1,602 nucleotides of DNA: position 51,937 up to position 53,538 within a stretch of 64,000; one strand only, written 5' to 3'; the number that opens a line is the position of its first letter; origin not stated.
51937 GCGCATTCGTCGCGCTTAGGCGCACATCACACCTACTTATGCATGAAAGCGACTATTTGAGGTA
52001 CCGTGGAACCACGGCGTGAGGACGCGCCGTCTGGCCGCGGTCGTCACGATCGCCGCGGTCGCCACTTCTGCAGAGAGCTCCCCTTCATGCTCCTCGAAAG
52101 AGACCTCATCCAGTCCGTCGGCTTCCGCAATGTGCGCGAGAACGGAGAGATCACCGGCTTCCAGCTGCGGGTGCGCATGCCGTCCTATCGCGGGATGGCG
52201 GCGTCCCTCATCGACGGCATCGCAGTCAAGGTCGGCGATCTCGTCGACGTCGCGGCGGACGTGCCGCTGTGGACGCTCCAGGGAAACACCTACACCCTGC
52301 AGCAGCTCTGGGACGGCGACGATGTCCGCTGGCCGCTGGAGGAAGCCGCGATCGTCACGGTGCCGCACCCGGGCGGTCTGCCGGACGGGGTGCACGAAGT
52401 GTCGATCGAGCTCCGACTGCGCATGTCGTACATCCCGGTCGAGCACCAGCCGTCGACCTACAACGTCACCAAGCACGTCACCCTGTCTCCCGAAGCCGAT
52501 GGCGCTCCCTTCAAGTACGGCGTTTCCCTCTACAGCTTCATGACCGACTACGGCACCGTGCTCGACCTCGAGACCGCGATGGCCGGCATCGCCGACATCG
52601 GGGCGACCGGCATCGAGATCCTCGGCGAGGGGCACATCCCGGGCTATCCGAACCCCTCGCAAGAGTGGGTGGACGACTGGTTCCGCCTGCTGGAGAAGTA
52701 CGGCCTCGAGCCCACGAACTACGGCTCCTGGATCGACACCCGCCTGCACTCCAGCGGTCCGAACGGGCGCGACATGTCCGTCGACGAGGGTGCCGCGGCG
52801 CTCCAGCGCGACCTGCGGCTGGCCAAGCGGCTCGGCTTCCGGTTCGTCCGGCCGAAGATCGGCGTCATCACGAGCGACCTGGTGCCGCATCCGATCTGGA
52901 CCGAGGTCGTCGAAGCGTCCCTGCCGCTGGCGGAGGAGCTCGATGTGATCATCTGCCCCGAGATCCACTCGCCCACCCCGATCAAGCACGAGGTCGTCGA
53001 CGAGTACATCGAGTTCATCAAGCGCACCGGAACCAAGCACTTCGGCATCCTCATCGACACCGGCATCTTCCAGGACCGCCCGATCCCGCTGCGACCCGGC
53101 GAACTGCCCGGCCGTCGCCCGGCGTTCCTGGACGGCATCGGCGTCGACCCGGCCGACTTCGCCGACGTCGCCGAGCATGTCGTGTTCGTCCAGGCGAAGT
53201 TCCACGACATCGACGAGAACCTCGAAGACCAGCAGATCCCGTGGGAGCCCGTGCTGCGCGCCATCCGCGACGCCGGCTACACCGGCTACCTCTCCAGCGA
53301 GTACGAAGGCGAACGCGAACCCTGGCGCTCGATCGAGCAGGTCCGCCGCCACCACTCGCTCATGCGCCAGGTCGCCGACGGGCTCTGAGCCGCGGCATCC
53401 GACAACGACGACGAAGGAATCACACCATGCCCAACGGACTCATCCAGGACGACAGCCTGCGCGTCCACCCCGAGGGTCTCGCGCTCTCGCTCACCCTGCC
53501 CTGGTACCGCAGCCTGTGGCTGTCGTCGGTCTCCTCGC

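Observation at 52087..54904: Tandem pair of single-polypeptide (beta-alpha fused) C-glycoside-deglycosidase-like genes with no oxidase partner nearby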

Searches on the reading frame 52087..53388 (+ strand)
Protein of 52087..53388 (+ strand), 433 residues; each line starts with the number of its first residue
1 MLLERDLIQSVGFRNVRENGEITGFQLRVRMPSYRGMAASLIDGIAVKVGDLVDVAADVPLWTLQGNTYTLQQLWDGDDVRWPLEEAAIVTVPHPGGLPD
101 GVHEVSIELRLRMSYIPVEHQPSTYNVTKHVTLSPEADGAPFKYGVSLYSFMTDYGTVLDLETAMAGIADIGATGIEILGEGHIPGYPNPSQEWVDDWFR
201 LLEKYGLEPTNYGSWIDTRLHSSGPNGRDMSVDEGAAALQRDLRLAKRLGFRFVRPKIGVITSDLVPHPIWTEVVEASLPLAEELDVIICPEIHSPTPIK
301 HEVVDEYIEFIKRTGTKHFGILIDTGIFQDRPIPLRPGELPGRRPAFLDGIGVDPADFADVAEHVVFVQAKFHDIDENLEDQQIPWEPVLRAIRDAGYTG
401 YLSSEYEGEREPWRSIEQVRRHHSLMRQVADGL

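Call 4: search_protein_families(library=pfam, proteins=[window:52087-53385:+], max_evalue=1)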
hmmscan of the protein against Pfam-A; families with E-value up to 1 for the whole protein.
seq(433 aa): 2 families
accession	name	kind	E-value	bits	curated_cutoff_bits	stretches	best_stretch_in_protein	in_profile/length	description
PF19906.4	CGDB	-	3.6e-34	117.4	27.6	1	3-115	1-112/112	C-glycoside deglycosidase beta subunit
PF01261.30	AP_endonuc_2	-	3.3e-18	66.7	31.1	1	168-414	4-234/249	Xylose isomerase-like TIM barrel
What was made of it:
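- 52087..53388 (+): Gene 1 (CGD1f), 433 aa: single-chain C-glycoside deglycosidase. Beta domain is residues ~3-120, linker ~121-141, alpha TIM barrel ~142-433. Pfam PF19906 and PF01261 (call 4).
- On C-glycoside deglycosidase (CGD; DgpBC/CarBC/DfgAB): PF01261 in both genes (call 4).
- Checked: It matches PF01261 at residues 168-414 (E 3.3e-18) (call 4).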

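Call 5: search_protein_families(library=ncbifam, proteins=[window:52087-53385:+], max_evalue=1)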
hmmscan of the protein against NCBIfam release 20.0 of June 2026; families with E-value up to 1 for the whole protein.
seq(433 aa): 0 families
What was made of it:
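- Tried and rejected: NCBIfam scan of both proteins: no family matched (call 5).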

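Call 6: search_solved_structures(query=window:52087-53385:+, max_evalue=10, show_alignments=3)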
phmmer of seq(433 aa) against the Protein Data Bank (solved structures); distinct sequences matched with E-value up to 10: 18.
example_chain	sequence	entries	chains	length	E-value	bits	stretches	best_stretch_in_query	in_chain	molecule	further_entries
8qrz_A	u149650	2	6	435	3.1e-257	856.8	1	1-432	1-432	Sugar phosphate isomerase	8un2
7bvs_A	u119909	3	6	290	2.8e-64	220.8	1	143-429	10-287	Sugar phosphate isomerase/epimerase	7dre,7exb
8qvc_A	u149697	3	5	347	1.5e-35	126.1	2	142-338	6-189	Xylose isomerase-like TIM barrel domain-containing protein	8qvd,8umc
7bvr_A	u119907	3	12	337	3.1e-29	105.3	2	142-334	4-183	AP_endonuc_2 domain-containing protein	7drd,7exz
7xrf_A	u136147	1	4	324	5.3e-29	104.5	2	142-334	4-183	AP_endonuc_2 domain-containing protein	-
9m3b_A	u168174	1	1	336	1.1e-21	80.4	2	143-331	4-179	P581a DgpC1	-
7dnm_A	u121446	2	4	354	2.2e-20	76.1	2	341-429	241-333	AP_endonuc_2 domain-containing protein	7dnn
9m3a_A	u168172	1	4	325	1.5e-19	73.4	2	142-332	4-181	Xylose isomerase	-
7bvs_B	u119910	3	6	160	8.7e-19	70.9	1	3-118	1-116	DfgB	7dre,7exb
7bvr_B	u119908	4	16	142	5e-14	55.2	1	8-119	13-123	DgpB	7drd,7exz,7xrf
9m3a_B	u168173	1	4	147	1.2e-10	44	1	6-118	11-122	DUF6379 domain-containing protein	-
8qvc_B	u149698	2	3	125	1e-07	34.4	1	24-119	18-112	DUF6379 domain-containing protein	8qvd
8umc_B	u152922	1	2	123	1.1e-07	34.3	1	24-119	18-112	DUF6379 domain-containing protein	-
9m3b_B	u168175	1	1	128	5.8e-06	28.6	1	12-119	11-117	P581a DgpB1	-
7dnm_B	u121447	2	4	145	1.4e-05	27.4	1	23-125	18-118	AgCarC2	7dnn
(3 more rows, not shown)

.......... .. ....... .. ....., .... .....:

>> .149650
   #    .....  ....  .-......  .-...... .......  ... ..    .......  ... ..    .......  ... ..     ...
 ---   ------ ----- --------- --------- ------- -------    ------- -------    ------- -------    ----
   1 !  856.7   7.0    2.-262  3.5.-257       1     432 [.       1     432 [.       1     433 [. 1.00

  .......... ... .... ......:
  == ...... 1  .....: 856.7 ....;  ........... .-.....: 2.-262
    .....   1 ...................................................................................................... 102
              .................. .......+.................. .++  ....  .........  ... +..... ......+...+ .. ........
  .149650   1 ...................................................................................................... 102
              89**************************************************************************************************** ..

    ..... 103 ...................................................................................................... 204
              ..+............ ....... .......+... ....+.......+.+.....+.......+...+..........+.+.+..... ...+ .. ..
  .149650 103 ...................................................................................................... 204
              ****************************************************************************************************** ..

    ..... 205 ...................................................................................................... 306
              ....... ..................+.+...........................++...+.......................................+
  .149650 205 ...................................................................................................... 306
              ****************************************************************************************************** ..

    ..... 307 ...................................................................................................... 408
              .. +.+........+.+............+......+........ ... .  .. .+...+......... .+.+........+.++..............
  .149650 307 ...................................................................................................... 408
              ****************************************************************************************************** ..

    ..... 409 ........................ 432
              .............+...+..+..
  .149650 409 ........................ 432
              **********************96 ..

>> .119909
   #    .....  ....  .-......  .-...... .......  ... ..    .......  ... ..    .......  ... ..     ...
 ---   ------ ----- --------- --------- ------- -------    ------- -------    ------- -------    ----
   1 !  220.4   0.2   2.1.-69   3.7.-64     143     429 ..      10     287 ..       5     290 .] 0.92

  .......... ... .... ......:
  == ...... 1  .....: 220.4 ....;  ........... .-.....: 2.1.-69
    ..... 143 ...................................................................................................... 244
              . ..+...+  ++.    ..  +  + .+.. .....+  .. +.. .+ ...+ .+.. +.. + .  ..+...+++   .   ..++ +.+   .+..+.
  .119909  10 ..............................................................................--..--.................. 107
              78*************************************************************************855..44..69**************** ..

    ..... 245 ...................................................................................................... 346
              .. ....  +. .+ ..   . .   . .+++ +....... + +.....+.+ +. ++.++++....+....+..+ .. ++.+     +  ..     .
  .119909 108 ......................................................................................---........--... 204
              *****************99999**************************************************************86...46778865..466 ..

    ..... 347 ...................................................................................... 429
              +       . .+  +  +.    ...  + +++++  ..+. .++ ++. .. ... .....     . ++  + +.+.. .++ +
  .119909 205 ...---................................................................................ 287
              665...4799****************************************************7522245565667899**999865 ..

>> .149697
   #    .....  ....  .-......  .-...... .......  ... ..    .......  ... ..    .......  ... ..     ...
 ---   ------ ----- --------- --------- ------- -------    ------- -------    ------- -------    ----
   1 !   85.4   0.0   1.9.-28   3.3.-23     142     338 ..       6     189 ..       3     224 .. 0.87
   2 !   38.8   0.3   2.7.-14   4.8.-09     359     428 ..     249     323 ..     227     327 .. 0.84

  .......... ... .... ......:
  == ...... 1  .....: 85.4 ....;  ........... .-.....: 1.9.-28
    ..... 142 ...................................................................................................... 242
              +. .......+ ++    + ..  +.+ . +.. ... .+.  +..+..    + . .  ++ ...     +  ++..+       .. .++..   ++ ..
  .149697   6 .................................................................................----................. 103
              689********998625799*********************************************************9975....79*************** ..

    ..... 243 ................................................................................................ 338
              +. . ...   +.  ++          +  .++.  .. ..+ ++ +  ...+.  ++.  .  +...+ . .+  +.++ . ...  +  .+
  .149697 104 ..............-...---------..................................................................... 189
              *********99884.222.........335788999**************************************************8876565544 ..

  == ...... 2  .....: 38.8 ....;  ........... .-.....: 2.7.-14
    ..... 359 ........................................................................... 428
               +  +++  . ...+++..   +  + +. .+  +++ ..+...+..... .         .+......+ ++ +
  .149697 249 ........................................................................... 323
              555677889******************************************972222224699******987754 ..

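Call 10: find_encoding_contigs(protein=window:52087-53388:+, flank=10000, max_places=6)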
Protein window:52087-53388:+ (433 aa): no gene with exactly this product is on record in the collection.
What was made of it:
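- Tried and rejected: Exact-sequence lookup of gene 1's own contig: nothing on record (call 10), so I could not read past position 64000.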
